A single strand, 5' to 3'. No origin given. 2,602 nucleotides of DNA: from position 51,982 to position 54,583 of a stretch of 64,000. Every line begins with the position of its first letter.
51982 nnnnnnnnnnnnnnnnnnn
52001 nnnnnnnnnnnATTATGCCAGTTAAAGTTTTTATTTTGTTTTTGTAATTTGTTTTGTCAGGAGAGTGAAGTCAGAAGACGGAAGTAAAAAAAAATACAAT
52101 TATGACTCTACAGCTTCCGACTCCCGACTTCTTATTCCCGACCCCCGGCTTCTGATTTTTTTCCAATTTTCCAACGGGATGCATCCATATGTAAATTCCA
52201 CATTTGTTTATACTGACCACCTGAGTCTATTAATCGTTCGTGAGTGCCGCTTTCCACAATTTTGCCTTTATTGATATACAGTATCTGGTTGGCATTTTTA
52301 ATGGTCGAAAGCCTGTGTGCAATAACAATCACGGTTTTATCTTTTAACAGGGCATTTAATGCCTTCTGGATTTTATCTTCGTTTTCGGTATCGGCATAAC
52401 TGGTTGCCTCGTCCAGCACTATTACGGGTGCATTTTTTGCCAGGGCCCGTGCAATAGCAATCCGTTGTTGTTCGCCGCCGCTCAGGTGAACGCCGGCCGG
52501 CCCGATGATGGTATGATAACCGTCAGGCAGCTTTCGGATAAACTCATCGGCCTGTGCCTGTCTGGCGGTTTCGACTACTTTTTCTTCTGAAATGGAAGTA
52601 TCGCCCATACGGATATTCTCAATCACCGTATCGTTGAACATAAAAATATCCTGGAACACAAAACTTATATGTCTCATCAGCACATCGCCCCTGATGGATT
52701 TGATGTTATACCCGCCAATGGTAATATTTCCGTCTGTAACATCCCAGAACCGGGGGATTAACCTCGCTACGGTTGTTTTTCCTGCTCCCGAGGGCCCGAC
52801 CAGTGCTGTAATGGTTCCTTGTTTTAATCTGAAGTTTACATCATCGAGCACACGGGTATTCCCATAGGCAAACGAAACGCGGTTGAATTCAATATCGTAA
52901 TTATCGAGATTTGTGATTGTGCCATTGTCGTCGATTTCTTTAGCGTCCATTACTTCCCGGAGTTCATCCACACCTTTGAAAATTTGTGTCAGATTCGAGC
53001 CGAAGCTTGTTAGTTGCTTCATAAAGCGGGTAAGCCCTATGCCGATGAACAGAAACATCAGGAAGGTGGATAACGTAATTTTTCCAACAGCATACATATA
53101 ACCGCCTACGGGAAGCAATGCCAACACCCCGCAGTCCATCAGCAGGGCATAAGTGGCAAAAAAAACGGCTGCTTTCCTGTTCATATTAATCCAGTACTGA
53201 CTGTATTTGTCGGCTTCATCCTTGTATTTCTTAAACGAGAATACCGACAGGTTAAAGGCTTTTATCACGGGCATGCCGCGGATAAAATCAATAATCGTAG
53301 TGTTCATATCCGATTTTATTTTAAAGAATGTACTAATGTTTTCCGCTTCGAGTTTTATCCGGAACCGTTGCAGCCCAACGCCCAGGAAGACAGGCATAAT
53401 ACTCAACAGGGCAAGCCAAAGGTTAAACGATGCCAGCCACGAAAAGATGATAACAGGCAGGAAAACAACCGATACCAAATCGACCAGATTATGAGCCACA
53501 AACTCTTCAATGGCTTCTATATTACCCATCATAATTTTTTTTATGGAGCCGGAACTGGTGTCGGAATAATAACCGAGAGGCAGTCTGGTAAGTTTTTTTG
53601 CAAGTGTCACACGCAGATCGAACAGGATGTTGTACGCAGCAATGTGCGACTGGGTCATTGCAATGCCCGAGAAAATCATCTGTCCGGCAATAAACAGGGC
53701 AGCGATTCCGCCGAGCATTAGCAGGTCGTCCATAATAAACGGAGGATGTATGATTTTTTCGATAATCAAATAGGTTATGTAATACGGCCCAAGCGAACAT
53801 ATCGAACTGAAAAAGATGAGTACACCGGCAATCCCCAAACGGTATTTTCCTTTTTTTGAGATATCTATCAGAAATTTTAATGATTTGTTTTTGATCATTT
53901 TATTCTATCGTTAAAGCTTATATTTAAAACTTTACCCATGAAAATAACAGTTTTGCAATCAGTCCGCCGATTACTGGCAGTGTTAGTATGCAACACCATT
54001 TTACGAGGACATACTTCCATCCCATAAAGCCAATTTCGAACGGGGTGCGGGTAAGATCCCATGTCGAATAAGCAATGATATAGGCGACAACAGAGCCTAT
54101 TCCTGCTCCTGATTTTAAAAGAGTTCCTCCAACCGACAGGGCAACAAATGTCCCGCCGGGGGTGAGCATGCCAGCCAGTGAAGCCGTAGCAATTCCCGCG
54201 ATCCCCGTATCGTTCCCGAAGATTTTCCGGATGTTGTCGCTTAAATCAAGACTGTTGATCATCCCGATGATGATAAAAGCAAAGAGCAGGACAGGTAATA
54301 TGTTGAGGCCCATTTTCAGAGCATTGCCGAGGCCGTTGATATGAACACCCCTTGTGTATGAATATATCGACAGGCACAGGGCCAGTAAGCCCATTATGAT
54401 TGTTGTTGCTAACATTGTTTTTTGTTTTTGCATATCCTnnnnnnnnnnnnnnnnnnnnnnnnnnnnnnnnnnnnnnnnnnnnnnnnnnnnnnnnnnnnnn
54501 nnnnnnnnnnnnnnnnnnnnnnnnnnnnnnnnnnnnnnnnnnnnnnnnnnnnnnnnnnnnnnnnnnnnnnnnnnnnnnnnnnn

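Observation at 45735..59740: Metallophore-uptake-type locus (AraC sensor, TonB receptor, exporter-fold ABC pair, PepSY reductase) that embeds a 1341-aa ATP-driven Fe-S reductase-like fusion, a half-size permease, a Cys protein and a methyltransferase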

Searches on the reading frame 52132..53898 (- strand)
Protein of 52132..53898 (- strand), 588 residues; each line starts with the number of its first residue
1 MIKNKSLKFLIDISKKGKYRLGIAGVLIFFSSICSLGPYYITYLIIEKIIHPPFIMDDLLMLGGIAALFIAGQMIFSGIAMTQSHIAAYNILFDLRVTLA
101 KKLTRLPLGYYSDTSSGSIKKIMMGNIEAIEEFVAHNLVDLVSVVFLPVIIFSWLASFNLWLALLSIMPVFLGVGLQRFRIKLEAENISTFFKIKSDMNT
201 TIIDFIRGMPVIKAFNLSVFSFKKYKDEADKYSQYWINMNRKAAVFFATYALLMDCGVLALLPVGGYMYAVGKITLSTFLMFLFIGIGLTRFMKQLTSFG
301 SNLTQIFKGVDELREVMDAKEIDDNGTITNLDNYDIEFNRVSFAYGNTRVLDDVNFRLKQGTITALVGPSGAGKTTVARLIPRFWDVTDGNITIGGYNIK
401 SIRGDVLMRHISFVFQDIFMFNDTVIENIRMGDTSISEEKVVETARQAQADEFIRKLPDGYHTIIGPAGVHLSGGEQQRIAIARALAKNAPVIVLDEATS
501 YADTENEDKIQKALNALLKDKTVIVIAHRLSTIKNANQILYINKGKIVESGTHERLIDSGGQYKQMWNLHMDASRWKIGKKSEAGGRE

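Call 3: search_protein_families(library=pfam, proteins=[window:52132-53898:-], max_evalue=0.01)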
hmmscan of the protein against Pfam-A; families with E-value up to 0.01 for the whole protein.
window:52132-53898:- (588 aa): 8 families
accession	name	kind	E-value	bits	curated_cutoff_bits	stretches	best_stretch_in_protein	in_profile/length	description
PF00005.33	ABC_tran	-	6.3e-30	105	25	1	351-500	1-137/137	ABC transporter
PF00664.28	ABC_membrane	-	1.4e-17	64.8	28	1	22-283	2-264/274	ABC transporter transmembrane region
PF02463.25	SMC_N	-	1.2e-08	35.1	40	1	471-544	136-213/220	RecF/RecN/SMC N terminal domain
PF00004.35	AAA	-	0.00013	22.9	21.2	1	366-534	3-115/131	ATPase family associated with various cellular activities (AAA)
PF13401.12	AAA_22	-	0.00049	20.9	27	1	360-501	4-96/130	AAA domain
PF09818.15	ABC_ATPase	-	0.0022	17.5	23.2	0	447-539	134-224/283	P-loop domain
PF13604.12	AAA_30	-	0.0042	17.3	27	0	361-392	18-49/191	AAA domain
PF03193.22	RsgA_GTPase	-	0.0053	17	30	0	341-379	87-124/174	RsgA GTPase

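Call 4: search_protein_families(library=ncbifam, proteins=[window:52132-53898:-], max_evalue=0.01)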
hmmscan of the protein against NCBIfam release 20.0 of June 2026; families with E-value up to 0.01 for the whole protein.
window:52132-53898:- (588 aa): 193 families (the best 25 are shown)
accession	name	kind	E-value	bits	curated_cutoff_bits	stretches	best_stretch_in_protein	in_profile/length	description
TIGR02203.1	MsbA_lipidA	equivalog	1.1e-109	367.6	602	1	68-571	59-570/572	lipid A export permease/ATP-binding protein MsbA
NF045513.1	HepA_fam_ABC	equivalog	3.7e-99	332.8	725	1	59-570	94-606/610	heterocyst formation ABC transporter subunit HepA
NF052233.1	CphA_assoc_ABC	equivalog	3.5e-94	316.6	880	1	18-571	183-744/766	cyanophycin metabolism-associated ABC transporter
TIGR02204.1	MsbA_rel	hypoth_equivalog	6.5e-92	309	780.4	1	89-569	87-574/576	ABC transporter, permease/ATP-binding protein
NF008381.0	PRK11176.1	equivalog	3.2e-89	299.9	867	1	67-571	68-580/582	lipid A ABC transporter ATP-binding protein/permease MsbA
NF010178.0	PRK13657.1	equivalog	1e-88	298.3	733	1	97-566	93-566/588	glucan ABC transporter ATP-binding protein/ permease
TIGR00958.1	3a01208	subfamily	4.5e-83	279.8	874.6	1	10-566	152-710/711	antigen peptide transporter 2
TIGR03796.1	NHLM_micro_ABC1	equivalog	4.8e-81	273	853.3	1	81-566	215-708/710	NHLP family bacteriocin export ABC transporter peptidase/permease/ATPase subunit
TIGR01846.1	type_I_sec_HlyB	subfamily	2.1e-80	270.9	725.55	1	57-569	176-691/694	type I secretion system permease/ATPase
TIGR02857.1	CydD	equivalog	1.6e-78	265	435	1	46-540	30-527/529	thiol reductant ABC exporter subunit CydD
TIGR01193.1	bacteriocin_ABC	subfamily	2.4e-73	247.8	523.85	1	4-567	141-706/708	peptide cleavage/export ABC transporter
TIGR01192.1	chvA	subfamily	8.6e-72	242.6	585.4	1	198-566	194-566/585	glucan export ABC transporter ATP-binding protein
TIGR03797.1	NHLM_micro_ABC2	equivalog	1.5e-70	238.5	709.4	1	30-566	147-681/686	NHLP bacteriocin export ABC transporter permease/ATPase subunit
NF008364.0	PRK11160.1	equivalog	9.4e-70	235.8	630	1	84-567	84-572/575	heme ABC transporter ATP-binding protein/permease CydC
TIGR03375.1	type_I_sec_LssB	subfamily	1.5e-69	235.1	693.1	1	112-558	240-690/696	type I secretion system permease/ATPase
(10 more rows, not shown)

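Call 69: search_solved_structures(query=window:52132-53898:-, max_evalue=1e-40)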
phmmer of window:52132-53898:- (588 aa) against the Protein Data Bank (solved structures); distinct sequences matched with E-value up to 1e-40: 236 (the best 60 are shown).
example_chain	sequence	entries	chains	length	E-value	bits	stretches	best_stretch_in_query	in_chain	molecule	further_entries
9ody_A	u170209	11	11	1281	4.1e-113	382.3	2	94-574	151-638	ATP-binding cassette, sub-family B (MDR/TAP), member 4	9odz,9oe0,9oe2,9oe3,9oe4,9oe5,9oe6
9oe1_A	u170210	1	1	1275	7.1e-113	381.5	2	94-574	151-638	ATP-binding cassette, sub-family B (MDR/TAP), member 4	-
36cg_U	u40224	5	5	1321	2.1e-112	380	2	85-570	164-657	Bile salt export pump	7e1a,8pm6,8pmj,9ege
7dv5_U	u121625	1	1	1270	2.2e-112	379.9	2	85-570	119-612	Bile salt export pump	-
9n1y_A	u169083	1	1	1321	2.2e-112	379.9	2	85-570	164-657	Bile salt export pump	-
8pmd_A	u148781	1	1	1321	5.4e-112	378.6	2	85-570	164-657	Bile salt export pump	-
3g60_A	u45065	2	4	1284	2.4e-111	376.4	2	149-575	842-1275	Multidrug resistance protein 1a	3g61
6qee_A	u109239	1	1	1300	3.2e-111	376.1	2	149-575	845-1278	ABCB1HM-EQ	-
4m2s_A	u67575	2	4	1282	3.2e-111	376.1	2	149-575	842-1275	Multidrug resistance protein 1A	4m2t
5kpi_A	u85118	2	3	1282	3.2e-111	376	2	149-575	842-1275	Multidrug resistance protein 1A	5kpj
3g5u_A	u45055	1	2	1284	3.4e-111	376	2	149-575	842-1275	Multidrug resistance protein 1a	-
6fn1_A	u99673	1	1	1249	3.6e-111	375.9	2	149-574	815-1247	Human-mouse chimeric ABCB1 (ABCBHM)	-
4q9h_A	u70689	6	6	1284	3.7e-111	375.9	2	149-575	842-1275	Multidrug resistance protein 1A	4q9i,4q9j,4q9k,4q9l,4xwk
4ksb_A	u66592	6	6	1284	3.7e-111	375.8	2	149-575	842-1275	Multidrug resistance protein 1A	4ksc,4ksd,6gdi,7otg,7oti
6ujp_A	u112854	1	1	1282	3.8e-111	375.8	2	149-575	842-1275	ATP-dependent translocase ABCB1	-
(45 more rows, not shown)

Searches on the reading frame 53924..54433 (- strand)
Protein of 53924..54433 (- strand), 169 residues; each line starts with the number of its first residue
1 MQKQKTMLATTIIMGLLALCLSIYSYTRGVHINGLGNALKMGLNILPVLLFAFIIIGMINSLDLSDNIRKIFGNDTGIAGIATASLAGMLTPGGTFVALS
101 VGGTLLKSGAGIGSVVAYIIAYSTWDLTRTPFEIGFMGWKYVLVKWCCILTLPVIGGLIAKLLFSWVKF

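Call 3: search_protein_families(library=pfam, proteins=[window:53924-54433:-], max_evalue=0.01)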
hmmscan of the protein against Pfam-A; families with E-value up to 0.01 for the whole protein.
window:53924-54433:- (169 aa): 1 family
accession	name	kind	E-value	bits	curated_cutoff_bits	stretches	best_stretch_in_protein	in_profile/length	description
PF03773.19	ArsP_1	-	6e-10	39.2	32.3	1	41-164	12-135/294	Predicted permease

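Call 4: search_protein_families(library=ncbifam, proteins=[window:53924-54433:-], max_evalue=0.01)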
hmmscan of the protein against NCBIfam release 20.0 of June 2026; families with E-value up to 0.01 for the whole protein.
window:53924-54433:- (169 aa): 1 family
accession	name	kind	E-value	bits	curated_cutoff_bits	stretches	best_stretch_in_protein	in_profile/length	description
NF040736.1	efflux_SaoE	equivalog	3.7e-05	23.1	325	1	49-162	22-134/352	efflux transporter SaoE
